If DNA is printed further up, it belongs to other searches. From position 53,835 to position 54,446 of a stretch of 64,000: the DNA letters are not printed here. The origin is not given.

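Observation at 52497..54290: Unclassified modular protein with a ~270-residue polyanionic Ala/Glu/Gln tract, wedged between gcvP and a gamma-CA-like gene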

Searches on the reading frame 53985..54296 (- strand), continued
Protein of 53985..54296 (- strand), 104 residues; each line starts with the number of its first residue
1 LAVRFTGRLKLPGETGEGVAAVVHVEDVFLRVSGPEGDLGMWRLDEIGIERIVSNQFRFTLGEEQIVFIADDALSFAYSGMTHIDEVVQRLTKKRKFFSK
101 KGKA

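Call 39: find_encoding_contigs(protein=P0047, flank=7000, max_places=2)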
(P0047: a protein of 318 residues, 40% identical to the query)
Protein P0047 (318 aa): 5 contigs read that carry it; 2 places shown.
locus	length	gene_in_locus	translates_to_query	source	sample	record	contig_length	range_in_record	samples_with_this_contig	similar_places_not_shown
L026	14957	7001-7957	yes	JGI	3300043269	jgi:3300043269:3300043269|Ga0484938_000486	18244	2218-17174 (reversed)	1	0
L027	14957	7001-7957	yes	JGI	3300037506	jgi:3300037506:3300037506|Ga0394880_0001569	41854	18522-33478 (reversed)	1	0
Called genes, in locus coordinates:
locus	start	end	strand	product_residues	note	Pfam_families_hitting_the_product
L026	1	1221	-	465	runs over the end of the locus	PF03448:MgtE_N, PF00571:CBS, PF01769:MgtE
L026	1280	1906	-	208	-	-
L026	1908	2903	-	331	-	PF01210:NAD_Gly3P_dh_N, PF02558:ApbA, PF03807:F420_oxidored (weak), PF07479:NAD_Gly3P_dh_C, PF20618:GPD_NAD_C_bact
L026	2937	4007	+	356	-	PF01926:MMR_HSR1, PF06071:YchF-GTPase_C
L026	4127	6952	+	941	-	PF02347:GDC-P, PF01212:Beta_elim_lyase (weak), PF21478:GcvP2_C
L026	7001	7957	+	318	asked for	-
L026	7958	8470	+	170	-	PF25084:LbH_EIF2B (weak), PF00132:Hexapep (weak)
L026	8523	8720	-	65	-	-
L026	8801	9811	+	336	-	PF00483:NTP_transferase, PF12804:NTP_transf_3, PF22640:ManC_GMP_beta-helix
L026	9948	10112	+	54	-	PF13442:Cytochrome_CBB3 (weak)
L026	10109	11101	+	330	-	PF18374:Enolase_like_N, PF13378:MR_MLE_C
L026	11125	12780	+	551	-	PF02776:TPP_enzyme_N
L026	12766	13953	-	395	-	PF00425:Chorismate_bind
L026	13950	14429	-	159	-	-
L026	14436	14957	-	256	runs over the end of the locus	PF01177:Asp_Glu_race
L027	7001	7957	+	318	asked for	-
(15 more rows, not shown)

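Call 40: find_encoding_contigs(protein=P0098, flank=7000, max_places=2)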
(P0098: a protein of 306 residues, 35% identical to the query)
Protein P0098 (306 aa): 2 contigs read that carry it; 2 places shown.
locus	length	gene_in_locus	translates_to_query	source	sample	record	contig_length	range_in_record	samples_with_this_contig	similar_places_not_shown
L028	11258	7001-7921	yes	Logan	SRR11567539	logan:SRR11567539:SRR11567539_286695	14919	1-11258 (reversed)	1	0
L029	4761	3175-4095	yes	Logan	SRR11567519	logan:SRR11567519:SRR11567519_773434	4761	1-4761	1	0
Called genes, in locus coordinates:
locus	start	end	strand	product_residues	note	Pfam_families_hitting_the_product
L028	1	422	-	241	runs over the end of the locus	PF02397:Bac_transf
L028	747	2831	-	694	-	PF00676:E1_dh, PF02779:Transket_pyr, PF02780:Transketolase_C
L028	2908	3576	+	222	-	PF02557:VanY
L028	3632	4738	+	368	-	PF00070:Pyr_redox (faint), PF01266:DAO, PF01494:FAD_binding_3 (weak), PF05834:Lycopene_cycl (faint), PF13450:NAD_binding_8 (faint)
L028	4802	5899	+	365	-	PF00155:Aminotran_1_2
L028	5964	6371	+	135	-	PF11578:DUF3237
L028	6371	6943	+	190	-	PF13548:DUF4126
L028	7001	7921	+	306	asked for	-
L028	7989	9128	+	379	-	PF06689:zf-C4_ClpX, PF01979:Amidohydro_1 (faint), PF07969:Amidohydro_3 (weak)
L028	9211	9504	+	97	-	PF00216:Bac_DNA_binding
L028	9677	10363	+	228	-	PF03009:GDPD, PF13653:GDPD_2 (faint)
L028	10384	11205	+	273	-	PF00294:PfkB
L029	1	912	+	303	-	?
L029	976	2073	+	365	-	PF00155:Aminotran_1_2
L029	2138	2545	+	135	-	PF11578:DUF3237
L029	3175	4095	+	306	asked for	-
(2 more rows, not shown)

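Call 60: find_encoding_contigs(protein=P0048, flank=5000, max_places=1)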
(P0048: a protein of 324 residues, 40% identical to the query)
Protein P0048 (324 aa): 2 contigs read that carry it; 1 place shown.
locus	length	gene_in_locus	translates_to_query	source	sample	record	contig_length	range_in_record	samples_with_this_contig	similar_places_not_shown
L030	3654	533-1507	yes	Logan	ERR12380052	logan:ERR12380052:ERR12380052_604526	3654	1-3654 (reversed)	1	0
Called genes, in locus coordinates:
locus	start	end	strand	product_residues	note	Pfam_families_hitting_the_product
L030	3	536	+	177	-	?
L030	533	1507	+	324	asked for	-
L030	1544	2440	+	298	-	-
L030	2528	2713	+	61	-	-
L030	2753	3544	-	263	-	PF00106:adh_short, PF01370:Epimerase, PF13561:adh_short_C2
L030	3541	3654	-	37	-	?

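Call 61: find_encoding_contigs(protein=P0088, flank=5000, max_places=1)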
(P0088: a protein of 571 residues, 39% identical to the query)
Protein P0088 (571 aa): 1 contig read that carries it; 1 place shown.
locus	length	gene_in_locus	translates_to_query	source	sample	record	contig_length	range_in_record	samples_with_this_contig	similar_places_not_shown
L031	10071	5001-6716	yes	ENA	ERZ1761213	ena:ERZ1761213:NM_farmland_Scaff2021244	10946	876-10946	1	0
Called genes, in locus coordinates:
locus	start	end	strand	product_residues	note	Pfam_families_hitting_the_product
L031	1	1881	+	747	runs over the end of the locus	PF00999:Na_H_Exchanger, PF00582:Usp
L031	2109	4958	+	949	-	PF02347:GDC-P, PF21478:GcvP2_C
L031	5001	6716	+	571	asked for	-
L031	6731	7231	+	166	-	PF00132:Hexapep (faint), PF25084:LbH_EIF2B (faint)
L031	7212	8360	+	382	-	PF00483:NTP_transferase, PF22640:ManC_GMP_beta-helix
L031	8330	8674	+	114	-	PF13442:Cytochrome_CBB3, PF00034:Cytochrom_C (weak)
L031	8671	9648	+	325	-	PF18374:Enolase_like_N, PF13378:MR_MLE_C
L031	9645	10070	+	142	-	?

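Call 62: find_encoding_contigs(protein=P0059, flank=5000, max_places=1)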
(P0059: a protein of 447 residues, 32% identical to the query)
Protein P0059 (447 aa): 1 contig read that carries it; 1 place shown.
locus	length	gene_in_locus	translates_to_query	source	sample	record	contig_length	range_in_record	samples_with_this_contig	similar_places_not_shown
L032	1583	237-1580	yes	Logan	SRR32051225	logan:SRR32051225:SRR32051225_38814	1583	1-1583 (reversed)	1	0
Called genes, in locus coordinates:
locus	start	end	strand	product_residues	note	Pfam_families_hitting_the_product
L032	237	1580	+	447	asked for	-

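Call 63: find_encoding_contigs(protein=P0105, flank=5000, max_places=1)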
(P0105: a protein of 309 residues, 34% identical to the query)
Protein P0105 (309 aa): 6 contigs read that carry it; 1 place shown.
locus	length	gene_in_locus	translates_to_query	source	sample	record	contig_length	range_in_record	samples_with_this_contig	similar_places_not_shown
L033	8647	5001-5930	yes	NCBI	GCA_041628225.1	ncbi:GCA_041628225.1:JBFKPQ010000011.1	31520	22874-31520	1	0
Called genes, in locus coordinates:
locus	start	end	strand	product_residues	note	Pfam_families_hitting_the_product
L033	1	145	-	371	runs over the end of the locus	PF02771:Acyl-CoA_dh_N, PF02770:Acyl-CoA_dh_M, PF00441:Acyl-CoA_dh_1, PF08028:Acyl-CoA_dh_2 (faint)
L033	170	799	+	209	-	PF00753:Lactamase_B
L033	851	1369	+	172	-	-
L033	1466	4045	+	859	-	PF01590:GAF, PF13185:GAF_2, PF13492:GAF_3 (weak), PF00990:GGDEF, PF00563:EAL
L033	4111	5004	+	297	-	-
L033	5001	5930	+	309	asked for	-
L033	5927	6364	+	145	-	PF13279:4HBT_2, PF03061:4HBT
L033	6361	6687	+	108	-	PF01906:YbjQ_1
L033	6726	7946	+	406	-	PF02771:Acyl-CoA_dh_N, PF02770:Acyl-CoA_dh_M, PF00441:Acyl-CoA_dh_1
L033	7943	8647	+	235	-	?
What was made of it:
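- Paralogues with the same two end domains sit in unrelated contexts (calls 60, 63).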

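Call 68: search_protein_families(library=phrogs, proteins=[window:53985-54290:-], max_evalue=1)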
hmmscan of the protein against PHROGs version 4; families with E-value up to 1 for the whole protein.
window:53985-54290:- (102 aa): 0 families

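Call 69: search_protein_families(library=padloc, proteins=[window:53985-54290:-], max_evalue=1)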
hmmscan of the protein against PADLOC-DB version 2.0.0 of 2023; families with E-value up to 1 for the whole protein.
window:53985-54290:- (102 aa): 0 families

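Call 70: search_protein_families(library=pfam, alignment_id=A1, max_evalue=5)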
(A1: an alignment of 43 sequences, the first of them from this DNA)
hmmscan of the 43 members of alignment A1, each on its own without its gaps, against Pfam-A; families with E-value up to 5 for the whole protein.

A. member 1, seq(102 aa): 0 families

B. families by the number of members that match (of 43 scanned): 9 families
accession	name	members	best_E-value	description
PF23368.1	DUF7092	5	0.018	Domain of unknown function (DUF7092)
PF22287.2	TraI-like_C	1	0.009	TraI-like C-terminal domain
PF14515.11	HOASN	1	0.026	Haem-oxygenase-associated N-terminal helices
PF08281.18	Sigma70_r4_2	1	0.072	Sigma-70, region 4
PF14604.12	SH3_9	1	0.17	Variant SH3 domain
PF24313.1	Paratox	1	0.18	Paratox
PF23231.1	HAT_Syf1_CNRKL1_C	1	0.18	Pre-mRNA-splicing factor Syf1/CRNKL1 C-terminal HAT repeat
PF19459.4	DUF5996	1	0.19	Family of unknown function (DUF5996)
PF16522.10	FliS_cochap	1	0.32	Flagellar FLiS export co-chaperone, HP1076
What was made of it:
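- On PH-like superfold: No PH-clan family appears among the 43 N-domains at E<=5 (call 70).
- On DUF7092 (PF23368): The window protein does not match (call 70).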

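Call 71: search_protein_families(library=pfam, proteins=[P0052, P0054, P0056, P0055, P0058, P0063, P0098, P0047, P0048, P0061], max_evalue=1)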
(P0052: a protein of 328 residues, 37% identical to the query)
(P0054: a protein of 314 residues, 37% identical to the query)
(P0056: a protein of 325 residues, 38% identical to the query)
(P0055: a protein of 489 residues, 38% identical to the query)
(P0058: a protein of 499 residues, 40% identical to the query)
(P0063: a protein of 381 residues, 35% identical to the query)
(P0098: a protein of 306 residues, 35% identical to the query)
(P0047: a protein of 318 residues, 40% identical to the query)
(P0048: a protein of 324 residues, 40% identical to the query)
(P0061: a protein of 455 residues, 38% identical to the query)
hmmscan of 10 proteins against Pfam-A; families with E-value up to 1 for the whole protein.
P0052 (328 aa): 3 families
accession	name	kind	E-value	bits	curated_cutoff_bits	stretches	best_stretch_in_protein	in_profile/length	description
PF22262.2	DUF6950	-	0.18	12.4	27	1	243-288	43-91/134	Domain of unknown function (DUF6950)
PF19067.5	DUF5763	-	0.18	11.8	26.3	1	218-244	3-28/39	Family of unknown function (DUF5763)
PF02064.20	MAS20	-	0.26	11.8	27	1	236-277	8-50/132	MAS20 protein import receptor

P0054 (314 aa): 2 families
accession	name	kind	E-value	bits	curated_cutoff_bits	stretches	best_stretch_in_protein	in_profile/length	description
PF12236.14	Head-tail_con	-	0.036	12.9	27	1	248-282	145-179/489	Bacteriophage head to tail connecting protein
PF19802.4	DUF6285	-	0.074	14.2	28.1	1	242-309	23-89/91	Domain of unknown function (DUF6285)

P0056 (325 aa): 1 family
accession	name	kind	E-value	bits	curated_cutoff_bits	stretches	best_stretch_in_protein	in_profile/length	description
PF19067.5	DUF5763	-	0.0053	16.6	26.3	1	216-245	3-31/39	Family of unknown function (DUF5763)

P0055 (489 aa): 0 families

P0058 (499 aa): 1 family
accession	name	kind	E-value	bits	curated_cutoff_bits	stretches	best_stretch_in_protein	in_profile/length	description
PF18073.7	Zn_ribbon_LapB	-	0.33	11.1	25.7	1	485-496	1-12/28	Rubredoxin metal binding domain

P0063 (381 aa): 1 family
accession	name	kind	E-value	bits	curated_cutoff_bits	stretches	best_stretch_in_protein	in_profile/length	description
PF14515.11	HOASN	-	0.021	15.6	25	1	44-95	15-66/93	Haem-oxygenase-associated N-terminal helices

P0098 (306 aa): 2 families
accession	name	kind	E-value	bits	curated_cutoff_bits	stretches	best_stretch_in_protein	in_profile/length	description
PF19067.5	DUF5763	-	0.0062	16.4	26.3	1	208-233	4-28/39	Family of unknown function (DUF5763)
PF06543.17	Lac_bphage_repr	-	0.18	12.3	21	1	160-176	5-20/49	Lactococcus bacteriophage repressor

P0047 (318 aa): 1 family
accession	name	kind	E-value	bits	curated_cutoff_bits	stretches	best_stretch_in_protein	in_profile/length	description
PF09731.14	Mitofilin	-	0.2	11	27.4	1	125-202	105-185/614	Mitochondrial inner membrane protein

P0048 (324 aa): 1 family
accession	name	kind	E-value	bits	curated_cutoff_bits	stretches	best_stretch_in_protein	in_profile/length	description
PF23404.1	FAZ1_C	-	0.17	12.5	27.6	1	256-278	12-34/35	FAZ1, C-terminal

P0061 (455 aa): 0 families

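Call 78: find_related_loci(query=window:53985-54290:-, collection=metagenome_contigs, flank=4000)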
Query seq(102 aa) (102 aa) in metagenome_contigs; peptide patterns used: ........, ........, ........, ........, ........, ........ (x = any residue, [..] = any of these).
600 stretches matched a pattern, but none encodes a relative of the query by tblastn (E <= 1e-3).
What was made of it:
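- Tried and rejected: A metagenome scan with the window's own N-domain found no close relative (call 78).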

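Call 79: find_related_loci(query=A2, collection=metagenome_contigs, flank=4000)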
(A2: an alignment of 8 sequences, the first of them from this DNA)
Query A2 (102 aa) in metagenome_contigs; peptide patterns used: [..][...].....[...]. (x = any residue, [..] = any of these).
136 stretches matched a pattern; 12 encode a relative of the query (tblastn E <= 1e-3); 12 distinct loci.
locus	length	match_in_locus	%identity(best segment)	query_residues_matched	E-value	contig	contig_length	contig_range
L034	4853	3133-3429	51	3-101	8e-30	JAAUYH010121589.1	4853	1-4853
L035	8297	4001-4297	49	3-101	6e-29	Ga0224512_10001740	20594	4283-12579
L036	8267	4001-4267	45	1-89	5e-21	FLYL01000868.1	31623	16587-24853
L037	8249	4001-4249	33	1-83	1e-14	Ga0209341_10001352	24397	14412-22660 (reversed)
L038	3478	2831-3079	33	1-83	1e-14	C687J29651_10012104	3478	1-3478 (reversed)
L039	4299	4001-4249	33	1-83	6e-14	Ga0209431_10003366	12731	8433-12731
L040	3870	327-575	31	1-83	8e-14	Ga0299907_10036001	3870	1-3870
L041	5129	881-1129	38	1-83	2e-13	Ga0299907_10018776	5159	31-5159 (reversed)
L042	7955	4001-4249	33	1-83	2e-12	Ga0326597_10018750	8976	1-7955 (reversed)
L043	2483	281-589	32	1-98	5e-12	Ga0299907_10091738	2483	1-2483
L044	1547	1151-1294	38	36-83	3e-9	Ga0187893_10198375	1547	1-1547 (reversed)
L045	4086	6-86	52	57-83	2e-6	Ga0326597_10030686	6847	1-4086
